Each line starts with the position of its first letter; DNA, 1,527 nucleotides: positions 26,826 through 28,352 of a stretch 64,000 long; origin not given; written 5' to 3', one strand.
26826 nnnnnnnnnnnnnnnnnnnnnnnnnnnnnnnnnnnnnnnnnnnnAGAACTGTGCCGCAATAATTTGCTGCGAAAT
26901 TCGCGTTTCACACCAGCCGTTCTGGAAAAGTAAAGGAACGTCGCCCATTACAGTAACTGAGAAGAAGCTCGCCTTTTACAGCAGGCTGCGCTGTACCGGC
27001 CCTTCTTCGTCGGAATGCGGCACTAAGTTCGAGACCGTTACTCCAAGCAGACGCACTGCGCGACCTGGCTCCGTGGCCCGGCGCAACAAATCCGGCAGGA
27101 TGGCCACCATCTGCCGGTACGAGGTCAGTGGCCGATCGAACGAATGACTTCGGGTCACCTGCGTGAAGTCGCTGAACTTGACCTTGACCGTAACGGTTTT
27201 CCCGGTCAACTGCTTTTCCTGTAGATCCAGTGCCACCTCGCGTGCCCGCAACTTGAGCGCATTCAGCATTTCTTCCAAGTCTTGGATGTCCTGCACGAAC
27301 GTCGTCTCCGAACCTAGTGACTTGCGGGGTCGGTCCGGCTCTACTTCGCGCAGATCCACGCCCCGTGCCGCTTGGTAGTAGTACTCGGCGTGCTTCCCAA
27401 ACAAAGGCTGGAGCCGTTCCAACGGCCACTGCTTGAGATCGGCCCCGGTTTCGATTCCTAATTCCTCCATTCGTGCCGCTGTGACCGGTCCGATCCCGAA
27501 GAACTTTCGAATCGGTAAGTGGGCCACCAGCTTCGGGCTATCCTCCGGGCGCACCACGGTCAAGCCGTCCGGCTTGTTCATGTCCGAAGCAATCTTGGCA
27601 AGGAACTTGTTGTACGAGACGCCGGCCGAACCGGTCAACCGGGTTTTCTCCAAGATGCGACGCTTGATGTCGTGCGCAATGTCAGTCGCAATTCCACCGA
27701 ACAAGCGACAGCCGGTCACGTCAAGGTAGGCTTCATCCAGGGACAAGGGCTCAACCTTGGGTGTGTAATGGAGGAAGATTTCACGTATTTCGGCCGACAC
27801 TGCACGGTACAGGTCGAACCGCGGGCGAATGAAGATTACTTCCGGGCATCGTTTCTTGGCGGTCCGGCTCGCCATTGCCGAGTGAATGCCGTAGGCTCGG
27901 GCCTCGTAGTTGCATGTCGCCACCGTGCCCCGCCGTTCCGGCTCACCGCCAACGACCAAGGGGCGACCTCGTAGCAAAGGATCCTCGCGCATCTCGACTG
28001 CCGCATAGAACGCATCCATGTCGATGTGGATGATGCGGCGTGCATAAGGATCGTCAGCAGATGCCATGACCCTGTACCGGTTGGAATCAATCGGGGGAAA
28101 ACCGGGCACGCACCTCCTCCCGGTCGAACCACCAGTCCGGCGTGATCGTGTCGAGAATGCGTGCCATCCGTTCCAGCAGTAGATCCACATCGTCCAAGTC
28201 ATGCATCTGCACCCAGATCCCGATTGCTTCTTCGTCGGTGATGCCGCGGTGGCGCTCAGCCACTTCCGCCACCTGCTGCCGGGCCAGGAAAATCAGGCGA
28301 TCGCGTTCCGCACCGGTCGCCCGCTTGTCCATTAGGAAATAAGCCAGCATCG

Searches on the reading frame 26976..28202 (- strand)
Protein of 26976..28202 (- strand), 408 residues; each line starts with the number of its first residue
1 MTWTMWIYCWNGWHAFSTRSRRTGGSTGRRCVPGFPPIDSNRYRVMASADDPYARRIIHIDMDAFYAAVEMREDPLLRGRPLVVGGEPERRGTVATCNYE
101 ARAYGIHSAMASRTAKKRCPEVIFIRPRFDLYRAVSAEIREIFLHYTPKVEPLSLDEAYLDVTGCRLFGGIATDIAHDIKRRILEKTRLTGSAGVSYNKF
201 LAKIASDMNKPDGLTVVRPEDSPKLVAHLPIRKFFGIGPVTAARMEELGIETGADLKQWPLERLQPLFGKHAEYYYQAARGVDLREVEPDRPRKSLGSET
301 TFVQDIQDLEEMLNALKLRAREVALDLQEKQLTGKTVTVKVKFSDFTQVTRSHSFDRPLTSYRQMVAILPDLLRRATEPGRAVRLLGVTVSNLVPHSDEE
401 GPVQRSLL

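Call 21: search_protein_families(library=pfam, proteins=[window:26976-28202:-], max_evalue=0.00001)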
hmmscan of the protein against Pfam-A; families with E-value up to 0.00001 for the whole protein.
window:26976-28202:- (408 aa): 4 families
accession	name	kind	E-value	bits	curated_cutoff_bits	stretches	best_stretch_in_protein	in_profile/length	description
PF00817.25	IMS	-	1.5e-51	174.7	23.2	1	60-207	1-148/148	impB/mucB/samB family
PF11799.13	IMS_C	-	1.2e-26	93.7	20.7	1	293-406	1-108/109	impB/mucB/samB family C-terminal domain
PF21999.2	IMS_HHH_1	-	1.3e-07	32.4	27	1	236-283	5-53/53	DNA polymerase-iota, thumb domain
PF11798.14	IMS_HHH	-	2.4e-07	31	24.4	1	219-250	1-32/32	IMS family HHH motif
